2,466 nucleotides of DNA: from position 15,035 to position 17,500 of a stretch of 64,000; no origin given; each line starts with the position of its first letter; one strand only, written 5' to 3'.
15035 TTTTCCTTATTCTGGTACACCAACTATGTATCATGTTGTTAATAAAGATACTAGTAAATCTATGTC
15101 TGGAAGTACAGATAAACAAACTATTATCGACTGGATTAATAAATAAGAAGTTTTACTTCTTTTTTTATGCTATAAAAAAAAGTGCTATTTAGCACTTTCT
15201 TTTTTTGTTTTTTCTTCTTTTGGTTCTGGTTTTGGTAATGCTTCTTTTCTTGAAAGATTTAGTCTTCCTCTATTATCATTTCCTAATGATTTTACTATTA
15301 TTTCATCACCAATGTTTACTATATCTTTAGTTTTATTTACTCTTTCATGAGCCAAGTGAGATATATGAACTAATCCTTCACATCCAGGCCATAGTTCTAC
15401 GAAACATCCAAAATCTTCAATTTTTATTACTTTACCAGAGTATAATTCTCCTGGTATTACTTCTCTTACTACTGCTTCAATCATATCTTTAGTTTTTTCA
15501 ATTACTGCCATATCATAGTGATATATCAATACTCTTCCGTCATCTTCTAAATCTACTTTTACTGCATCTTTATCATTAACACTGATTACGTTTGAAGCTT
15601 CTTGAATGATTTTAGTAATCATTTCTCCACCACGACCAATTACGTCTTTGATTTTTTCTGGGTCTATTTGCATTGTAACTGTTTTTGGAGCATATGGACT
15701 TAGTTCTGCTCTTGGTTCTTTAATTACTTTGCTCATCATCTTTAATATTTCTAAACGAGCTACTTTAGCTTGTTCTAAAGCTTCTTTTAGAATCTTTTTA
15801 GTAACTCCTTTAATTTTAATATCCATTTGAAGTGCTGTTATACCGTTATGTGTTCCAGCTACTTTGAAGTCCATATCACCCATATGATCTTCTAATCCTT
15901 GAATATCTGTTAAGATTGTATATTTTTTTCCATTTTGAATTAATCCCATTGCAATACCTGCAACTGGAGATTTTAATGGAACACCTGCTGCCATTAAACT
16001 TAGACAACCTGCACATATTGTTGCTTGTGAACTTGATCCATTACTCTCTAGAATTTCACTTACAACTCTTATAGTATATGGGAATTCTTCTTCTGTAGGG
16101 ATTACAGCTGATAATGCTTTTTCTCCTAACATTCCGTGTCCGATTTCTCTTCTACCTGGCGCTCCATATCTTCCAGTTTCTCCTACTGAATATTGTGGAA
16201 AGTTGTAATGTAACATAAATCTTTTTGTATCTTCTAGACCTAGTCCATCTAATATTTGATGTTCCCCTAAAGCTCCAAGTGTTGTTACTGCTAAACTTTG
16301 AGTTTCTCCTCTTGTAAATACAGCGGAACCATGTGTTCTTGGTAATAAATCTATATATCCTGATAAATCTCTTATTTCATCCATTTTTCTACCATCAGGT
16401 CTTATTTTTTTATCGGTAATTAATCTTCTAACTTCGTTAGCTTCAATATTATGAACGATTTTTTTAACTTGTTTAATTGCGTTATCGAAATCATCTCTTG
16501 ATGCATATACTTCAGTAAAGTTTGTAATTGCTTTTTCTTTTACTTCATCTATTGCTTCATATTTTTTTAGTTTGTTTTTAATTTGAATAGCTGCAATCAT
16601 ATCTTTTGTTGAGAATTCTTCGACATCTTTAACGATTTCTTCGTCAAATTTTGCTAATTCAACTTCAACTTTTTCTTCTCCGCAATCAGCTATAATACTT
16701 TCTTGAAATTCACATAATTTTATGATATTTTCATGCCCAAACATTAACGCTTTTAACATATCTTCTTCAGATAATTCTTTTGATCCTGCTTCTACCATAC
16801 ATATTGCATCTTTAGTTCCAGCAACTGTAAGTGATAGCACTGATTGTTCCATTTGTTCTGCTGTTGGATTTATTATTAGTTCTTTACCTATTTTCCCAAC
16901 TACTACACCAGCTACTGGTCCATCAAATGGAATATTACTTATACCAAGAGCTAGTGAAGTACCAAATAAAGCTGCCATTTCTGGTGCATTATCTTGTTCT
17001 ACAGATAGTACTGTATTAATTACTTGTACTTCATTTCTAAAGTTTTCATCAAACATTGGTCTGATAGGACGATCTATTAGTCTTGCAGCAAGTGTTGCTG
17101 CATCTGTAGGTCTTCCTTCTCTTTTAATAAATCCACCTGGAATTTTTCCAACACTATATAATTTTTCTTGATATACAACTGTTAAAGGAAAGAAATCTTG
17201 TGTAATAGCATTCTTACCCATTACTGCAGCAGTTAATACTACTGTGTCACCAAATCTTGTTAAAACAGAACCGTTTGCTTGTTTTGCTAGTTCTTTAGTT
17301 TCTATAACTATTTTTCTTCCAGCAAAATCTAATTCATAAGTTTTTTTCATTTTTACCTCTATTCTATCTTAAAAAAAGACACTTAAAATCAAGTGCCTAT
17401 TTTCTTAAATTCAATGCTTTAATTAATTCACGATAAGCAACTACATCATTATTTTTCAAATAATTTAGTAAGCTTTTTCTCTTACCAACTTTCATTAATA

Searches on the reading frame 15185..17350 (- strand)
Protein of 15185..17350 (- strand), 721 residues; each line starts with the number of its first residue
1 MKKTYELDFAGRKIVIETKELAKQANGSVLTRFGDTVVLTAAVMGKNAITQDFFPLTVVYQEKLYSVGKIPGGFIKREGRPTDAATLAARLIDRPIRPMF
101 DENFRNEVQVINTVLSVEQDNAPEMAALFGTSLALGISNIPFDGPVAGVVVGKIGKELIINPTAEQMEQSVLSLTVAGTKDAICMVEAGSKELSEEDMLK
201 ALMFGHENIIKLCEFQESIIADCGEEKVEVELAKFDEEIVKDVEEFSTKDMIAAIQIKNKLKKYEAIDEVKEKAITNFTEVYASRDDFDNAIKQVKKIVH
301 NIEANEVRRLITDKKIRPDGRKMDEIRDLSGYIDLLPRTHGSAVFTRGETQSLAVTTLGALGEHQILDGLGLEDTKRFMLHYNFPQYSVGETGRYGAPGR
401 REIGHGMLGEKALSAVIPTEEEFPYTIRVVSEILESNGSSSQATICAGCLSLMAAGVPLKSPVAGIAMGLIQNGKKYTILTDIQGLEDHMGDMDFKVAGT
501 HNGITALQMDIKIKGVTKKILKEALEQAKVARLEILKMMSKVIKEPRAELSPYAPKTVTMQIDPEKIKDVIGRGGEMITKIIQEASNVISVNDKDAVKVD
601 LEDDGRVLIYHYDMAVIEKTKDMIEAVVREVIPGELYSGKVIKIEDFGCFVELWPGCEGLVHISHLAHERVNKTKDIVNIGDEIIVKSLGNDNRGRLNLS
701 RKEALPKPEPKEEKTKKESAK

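Call 80: search_protein_families(library=pfam, proteins=[window:15185-17350:-], max_evalue=0.00001)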
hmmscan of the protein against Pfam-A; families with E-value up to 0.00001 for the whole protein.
window:15185-17350:- (721 aa): 5 families
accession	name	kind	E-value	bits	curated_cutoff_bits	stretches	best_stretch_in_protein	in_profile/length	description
PF01138.27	RNase_PH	-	4.2e-51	173.2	25.5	2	11-141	2-130/130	3' exoribonuclease family, domain 1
PF03725.20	RNase_PH_C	-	5.4e-26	90.8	20.8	2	144-207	1-66/67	3' exoribonuclease family, domain 2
PF03726.19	PNPase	-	5.7e-14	52.8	24.6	1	238-322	1-81/81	Polyribonucleotide nucleotidyltransferase, RNA binding domain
PF00575.29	S1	-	7e-13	49.2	22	1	632-702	3-74/74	S1 RNA binding domain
PF00013.35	KH_1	-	2e-06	27.9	21.5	1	557-625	1-65/66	KH domain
